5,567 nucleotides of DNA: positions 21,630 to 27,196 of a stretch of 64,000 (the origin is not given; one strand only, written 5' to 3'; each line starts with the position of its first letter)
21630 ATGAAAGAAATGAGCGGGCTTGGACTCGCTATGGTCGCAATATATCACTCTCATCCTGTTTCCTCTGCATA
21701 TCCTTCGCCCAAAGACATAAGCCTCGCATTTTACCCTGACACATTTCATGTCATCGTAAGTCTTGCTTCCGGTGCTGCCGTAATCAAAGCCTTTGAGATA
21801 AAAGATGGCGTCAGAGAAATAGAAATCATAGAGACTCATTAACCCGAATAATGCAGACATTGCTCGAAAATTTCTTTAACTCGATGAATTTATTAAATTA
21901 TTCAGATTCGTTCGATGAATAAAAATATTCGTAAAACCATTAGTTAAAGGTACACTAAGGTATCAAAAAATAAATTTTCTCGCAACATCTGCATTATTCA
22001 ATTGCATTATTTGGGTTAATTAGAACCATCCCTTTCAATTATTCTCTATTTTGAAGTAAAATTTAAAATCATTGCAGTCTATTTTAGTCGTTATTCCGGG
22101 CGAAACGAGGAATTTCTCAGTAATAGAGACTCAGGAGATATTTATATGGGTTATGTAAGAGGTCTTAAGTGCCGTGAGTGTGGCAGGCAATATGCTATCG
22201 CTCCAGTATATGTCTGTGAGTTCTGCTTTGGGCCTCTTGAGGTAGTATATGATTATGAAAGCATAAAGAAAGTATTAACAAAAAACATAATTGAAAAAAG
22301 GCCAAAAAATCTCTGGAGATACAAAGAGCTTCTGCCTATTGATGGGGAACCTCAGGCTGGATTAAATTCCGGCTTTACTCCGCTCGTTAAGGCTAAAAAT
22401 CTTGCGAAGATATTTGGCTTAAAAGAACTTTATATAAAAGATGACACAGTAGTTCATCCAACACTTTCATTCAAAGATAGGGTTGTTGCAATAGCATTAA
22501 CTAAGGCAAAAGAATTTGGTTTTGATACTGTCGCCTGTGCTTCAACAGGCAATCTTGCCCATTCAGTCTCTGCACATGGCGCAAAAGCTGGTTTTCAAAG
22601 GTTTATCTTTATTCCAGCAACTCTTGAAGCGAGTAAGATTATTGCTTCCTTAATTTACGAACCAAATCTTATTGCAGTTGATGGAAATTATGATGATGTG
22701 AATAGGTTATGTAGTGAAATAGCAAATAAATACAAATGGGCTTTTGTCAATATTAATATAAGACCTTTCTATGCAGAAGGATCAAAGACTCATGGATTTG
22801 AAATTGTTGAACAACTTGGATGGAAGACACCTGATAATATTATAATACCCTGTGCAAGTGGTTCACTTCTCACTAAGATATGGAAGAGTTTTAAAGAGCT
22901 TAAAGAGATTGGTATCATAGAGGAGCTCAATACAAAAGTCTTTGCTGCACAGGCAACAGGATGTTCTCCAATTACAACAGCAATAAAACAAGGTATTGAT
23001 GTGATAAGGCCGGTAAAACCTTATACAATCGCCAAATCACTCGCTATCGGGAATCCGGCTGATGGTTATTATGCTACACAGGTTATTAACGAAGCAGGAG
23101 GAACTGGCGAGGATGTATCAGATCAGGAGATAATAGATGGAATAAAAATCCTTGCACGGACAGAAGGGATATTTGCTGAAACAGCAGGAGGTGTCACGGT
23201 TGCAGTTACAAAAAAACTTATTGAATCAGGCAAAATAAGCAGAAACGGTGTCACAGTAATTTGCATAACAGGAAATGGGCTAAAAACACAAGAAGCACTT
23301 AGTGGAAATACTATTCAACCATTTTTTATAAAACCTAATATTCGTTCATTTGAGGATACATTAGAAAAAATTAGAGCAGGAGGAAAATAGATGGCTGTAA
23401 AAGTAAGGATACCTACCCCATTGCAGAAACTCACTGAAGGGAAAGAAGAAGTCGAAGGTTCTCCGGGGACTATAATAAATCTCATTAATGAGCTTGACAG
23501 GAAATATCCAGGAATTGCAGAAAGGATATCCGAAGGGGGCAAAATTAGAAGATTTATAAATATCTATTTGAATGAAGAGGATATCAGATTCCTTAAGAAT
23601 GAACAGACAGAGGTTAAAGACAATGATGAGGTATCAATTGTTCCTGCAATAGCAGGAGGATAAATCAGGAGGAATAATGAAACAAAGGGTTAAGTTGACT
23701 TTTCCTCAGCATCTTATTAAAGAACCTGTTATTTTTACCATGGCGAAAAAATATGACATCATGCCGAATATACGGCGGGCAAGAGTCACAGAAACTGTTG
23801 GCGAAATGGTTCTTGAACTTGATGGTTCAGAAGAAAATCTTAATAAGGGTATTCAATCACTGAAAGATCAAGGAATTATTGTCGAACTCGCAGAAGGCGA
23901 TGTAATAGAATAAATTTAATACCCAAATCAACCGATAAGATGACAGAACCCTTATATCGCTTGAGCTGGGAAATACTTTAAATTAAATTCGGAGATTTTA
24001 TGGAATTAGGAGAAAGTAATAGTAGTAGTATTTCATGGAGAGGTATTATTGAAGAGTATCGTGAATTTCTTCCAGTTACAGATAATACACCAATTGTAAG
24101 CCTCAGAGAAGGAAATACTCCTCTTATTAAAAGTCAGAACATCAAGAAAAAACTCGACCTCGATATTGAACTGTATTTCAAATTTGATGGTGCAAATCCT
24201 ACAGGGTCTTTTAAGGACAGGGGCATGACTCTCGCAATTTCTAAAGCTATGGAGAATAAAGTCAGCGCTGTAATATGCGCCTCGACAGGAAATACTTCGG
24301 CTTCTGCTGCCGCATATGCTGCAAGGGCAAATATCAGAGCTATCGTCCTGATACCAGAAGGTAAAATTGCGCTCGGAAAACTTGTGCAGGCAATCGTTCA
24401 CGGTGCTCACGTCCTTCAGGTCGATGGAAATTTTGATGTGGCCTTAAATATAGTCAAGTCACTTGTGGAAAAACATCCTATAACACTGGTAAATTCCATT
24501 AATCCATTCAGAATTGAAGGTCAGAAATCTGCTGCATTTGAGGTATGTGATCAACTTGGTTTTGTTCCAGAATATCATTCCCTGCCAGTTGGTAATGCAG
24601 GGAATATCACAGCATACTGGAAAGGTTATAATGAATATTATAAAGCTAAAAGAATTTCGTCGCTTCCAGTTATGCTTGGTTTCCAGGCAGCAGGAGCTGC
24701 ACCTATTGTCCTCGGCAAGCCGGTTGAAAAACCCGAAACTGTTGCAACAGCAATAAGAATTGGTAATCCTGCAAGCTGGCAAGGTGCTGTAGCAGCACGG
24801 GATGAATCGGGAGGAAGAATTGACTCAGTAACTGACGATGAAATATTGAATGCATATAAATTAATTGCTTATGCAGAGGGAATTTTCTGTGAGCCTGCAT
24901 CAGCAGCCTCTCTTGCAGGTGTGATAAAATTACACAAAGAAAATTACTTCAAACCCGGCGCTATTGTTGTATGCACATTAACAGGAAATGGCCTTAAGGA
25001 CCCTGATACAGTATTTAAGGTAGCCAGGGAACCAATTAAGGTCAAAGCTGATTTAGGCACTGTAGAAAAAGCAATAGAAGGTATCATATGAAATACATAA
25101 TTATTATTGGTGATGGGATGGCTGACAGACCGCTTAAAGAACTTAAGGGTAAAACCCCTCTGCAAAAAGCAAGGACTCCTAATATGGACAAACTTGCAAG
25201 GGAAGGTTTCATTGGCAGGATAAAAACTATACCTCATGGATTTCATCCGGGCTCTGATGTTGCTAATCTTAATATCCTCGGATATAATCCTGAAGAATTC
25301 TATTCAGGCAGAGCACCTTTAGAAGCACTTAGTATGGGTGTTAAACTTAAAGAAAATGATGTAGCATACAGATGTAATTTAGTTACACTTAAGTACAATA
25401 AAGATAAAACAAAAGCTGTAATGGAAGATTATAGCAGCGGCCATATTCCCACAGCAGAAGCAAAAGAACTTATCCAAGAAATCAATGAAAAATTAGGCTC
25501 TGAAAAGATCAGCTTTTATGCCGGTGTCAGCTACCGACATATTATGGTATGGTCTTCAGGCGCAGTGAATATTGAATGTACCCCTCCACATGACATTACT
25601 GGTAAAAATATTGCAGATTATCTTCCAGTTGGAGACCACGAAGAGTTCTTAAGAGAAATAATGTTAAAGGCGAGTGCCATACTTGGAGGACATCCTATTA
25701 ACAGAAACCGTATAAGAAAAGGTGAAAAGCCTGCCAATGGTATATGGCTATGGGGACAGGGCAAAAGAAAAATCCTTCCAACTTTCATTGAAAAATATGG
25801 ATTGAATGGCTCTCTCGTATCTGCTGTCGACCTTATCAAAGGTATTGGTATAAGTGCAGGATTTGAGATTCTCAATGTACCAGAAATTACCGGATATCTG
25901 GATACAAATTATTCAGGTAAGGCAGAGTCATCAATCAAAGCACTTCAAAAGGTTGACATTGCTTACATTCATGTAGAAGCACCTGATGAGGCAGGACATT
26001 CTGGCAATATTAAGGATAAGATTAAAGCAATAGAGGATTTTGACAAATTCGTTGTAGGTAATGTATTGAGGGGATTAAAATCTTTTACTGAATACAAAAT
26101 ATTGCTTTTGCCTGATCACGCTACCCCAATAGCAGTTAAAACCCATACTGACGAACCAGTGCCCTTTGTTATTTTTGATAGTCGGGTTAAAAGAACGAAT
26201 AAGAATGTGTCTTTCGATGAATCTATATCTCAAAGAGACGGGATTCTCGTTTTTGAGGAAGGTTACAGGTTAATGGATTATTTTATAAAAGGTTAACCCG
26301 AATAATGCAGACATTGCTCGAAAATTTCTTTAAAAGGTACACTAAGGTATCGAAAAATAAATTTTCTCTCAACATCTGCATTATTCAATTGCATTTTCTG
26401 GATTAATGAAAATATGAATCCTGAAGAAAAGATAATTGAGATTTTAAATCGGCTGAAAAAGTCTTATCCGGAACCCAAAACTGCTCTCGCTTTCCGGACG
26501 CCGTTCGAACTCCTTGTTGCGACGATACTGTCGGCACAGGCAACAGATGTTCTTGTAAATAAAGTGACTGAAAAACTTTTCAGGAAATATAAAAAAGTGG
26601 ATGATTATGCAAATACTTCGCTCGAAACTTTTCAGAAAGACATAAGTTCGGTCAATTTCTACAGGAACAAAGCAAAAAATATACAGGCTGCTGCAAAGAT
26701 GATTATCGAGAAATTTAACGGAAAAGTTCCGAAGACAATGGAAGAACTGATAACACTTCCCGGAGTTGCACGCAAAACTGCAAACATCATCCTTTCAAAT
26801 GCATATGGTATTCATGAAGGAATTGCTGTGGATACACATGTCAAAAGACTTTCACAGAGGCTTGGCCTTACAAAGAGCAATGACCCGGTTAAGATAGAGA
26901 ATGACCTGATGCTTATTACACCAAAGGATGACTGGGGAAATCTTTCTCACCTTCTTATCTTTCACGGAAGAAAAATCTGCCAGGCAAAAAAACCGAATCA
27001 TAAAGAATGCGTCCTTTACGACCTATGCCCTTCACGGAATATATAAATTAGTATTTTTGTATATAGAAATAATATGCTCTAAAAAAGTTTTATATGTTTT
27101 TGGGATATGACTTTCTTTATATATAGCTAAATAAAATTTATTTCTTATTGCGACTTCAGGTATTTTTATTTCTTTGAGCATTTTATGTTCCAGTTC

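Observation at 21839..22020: Previously unnoted MITE-like inverted-repeat family, at least 7 copies in 64 kb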

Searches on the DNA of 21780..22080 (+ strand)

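Call 86: search_rna_families(source=window, start=21780, end=22080, threshold=evalue, max_evalue=1)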
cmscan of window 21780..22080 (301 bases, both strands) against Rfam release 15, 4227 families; matches with E-value up to 1: 0.
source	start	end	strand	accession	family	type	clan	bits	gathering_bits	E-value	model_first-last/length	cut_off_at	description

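Call 87: search_dna_similar(query=window:21839-22020:+, collection=plasmids, mode=distant, max_rows=10)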
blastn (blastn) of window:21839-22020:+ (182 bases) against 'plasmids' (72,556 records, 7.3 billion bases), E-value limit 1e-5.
No match.

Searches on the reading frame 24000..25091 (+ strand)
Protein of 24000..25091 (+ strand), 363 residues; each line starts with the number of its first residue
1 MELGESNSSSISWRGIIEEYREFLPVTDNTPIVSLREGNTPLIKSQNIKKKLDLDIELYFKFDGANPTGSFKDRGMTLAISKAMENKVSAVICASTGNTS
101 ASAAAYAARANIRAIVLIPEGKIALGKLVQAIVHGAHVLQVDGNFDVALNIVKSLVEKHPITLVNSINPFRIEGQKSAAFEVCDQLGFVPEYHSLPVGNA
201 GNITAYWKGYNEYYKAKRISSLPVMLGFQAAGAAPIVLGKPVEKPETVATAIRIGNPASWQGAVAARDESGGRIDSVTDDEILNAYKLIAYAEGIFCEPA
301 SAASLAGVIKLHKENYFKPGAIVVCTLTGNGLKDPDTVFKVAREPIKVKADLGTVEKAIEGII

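Call 94: find_homologous_proteins(query=window:24000-25091:+, max_evalue=1e-50)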
Query window:24000-25091:+ (363 aa): 8000 proteins with E <= 1e-50 among 8000 candidates; the best 120 are listed.
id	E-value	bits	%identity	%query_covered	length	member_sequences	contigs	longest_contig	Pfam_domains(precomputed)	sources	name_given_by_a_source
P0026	6.3e-236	800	100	100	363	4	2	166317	PF00291.32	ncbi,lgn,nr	ncbi:MAG: threonine synthase [Nitrospirae bacterium]|nr:threonine synthase [Nitrospirota bacterium]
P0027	9.7e-215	731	90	100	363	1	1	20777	PF00291.32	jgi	jgi:threonine synthase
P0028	8.9e-212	721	88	100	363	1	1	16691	PF00291.32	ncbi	-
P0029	2.2e-204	697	85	100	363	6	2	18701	PF00291.32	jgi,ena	jgi:threonine synthase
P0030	4.0e-203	692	83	100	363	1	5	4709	PF00291.32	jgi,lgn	jgi:threonine synthase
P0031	5.3e-203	692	85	100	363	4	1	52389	PF00291.32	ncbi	ncbi:MAG: threonine synthase [Nitrospirota bacterium]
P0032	4.1e-202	689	84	100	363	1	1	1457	PF00291.32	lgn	-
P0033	1.1e-201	688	85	100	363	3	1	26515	PF00291.32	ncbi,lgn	-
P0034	2.8e-201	686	84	100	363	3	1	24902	PF00291.32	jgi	jgi:threonine synthase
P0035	4.5e-201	686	85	100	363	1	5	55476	PF00291.32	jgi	jgi:threonine synthase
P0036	9.5e-201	685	85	100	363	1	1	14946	PF00291.32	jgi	jgi:threonine synthase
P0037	2.6e-200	683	85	100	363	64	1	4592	PF00291.32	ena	-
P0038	2.8e-200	683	84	100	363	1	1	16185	PF00291.32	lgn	-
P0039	2.2e-199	680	84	100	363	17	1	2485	PF00291.32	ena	-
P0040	2.9e-199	680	85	100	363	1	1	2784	PF00291.32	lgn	-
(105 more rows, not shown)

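Call 95: find_encoding_contigs(protein=P0027, flank=10000, max_places=2)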
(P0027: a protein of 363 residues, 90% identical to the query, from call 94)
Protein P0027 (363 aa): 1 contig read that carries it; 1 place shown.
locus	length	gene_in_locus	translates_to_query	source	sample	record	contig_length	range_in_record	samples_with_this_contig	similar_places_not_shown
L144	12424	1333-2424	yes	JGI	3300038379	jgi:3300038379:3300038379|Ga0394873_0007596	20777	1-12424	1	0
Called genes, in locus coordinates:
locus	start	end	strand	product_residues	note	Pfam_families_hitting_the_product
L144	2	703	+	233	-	?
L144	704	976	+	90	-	PF02597:ThiS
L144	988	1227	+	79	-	PF09383:NIL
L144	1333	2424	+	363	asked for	PF00291:PALP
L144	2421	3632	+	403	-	PF01676:Metalloenzyme, PF10143:PhosphMutase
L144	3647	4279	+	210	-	PF00730:HhH-GPD, PF00633:HHH (weak)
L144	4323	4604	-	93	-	-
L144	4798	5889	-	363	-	PF12704:MacB_PCD, PF02687:FtsX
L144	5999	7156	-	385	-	PF12704:MacB_PCD (weak), PF02687:FtsX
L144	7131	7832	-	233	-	PF00005:ABC_tran, PF13304:AAA_21 (faint)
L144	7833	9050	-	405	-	PF25917:BSH_RND (weak), PF25876:HH_MFP_RND, PF25944:Beta-barrel_RND (weak), PF25954:Beta-barrel_RND_2, PF25990:Beta-barrel_YknX (weak), PF25967:RND-MFP_C (weak), PF25975:CzcB_C (weak), PF25989:YknX_C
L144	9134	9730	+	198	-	PF13431:TPR_17 (faint), PF00515:TPR_1 (faint), PF07719:TPR_2 (faint), PF13414:TPR_11 (weak)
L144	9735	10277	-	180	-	PF03734:YkuD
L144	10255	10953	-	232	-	PF07027:DUF1318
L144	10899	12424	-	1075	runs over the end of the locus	PF05170:AsmA (weak), PF05359:DUF748, PF13116:YhdP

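Call 96: find_encoding_contigs(protein=P0028, flank=10000, max_places=2)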
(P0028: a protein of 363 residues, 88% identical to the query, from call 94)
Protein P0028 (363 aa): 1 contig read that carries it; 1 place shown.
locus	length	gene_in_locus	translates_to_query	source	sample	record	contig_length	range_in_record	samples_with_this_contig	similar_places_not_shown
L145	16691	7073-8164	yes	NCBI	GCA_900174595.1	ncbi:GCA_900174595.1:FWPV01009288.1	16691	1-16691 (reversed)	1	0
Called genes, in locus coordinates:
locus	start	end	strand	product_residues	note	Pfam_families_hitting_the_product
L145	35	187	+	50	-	-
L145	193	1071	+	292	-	PF16881:LIAS_N (weak), PF04055:Radical_SAM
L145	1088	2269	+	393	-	PF00155:Aminotran_1_2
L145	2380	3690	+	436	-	PF03447:NAD_binding_3, PF00742:Homoserine_dh, PF01842:ACT, PF22629:ACT_AHAS_ss (weak)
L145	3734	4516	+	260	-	PF00899:ThiF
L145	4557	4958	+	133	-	PF14464:Prok-JAB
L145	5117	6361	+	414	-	PF05810:NinF, PF00291:PALP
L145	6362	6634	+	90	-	PF02597:ThiS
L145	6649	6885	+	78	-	PF09383:NIL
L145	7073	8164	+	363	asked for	PF00291:PALP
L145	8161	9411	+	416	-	PF01676:Metalloenzyme, PF10143:PhosphMutase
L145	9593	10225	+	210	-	PF00730:HhH-GPD, PF00633:HHH (weak)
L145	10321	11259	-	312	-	PF00126:HTH_1, PF03466:LysR_substrate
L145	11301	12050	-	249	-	PF01869:BcrAD_BadFG, PF22521:HypF_C_2 (faint)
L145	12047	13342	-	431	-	PF06050:HGD-D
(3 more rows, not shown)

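Call 98: find_encoding_contigs(protein=P0026, flank=10000, max_places=3)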
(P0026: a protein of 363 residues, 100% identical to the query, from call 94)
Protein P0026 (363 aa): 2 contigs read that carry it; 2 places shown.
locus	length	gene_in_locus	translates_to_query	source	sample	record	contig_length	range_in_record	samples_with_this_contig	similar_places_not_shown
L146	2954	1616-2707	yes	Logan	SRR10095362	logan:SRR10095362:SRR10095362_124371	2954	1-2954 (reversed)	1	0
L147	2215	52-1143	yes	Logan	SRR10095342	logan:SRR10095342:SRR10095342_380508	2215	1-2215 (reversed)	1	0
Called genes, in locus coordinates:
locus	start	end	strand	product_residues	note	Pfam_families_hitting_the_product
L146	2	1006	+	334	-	?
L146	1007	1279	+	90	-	PF02597:ThiS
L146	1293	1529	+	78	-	PF09383:NIL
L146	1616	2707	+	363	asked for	PF00291:PALP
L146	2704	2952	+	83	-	?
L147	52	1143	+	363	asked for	PF00291:PALP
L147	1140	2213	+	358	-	?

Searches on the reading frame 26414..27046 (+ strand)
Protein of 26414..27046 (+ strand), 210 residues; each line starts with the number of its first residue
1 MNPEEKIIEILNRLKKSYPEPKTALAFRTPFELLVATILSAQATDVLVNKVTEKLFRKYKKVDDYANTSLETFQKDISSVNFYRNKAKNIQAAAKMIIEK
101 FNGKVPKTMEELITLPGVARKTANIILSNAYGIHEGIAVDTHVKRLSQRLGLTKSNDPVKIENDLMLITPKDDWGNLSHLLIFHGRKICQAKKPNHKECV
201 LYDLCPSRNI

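Call 16: search_protein_families(library=pfam, proteins=[window:26414-27046:+])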
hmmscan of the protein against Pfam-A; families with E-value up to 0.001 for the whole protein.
window:26414-27046:+ (210 aa): 2 families
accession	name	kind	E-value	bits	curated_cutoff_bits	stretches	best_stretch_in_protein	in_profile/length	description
PF00730.31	HhH-GPD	-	1.8e-25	89.8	26.2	1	35-169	1-106/108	HhH-GPD superfamily base excision DNA repair protein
PF00633.29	HHH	-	9.8e-07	28.8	24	1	100-128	1-29/30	Helix-hairpin-helix motif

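Call 42: find_encoding_contigs(protein=window:26414-27046:+, flank=3000, max_places=10)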
Protein window:26414-27046:+ (210 aa): no gene with exactly this product is on record in the collection.
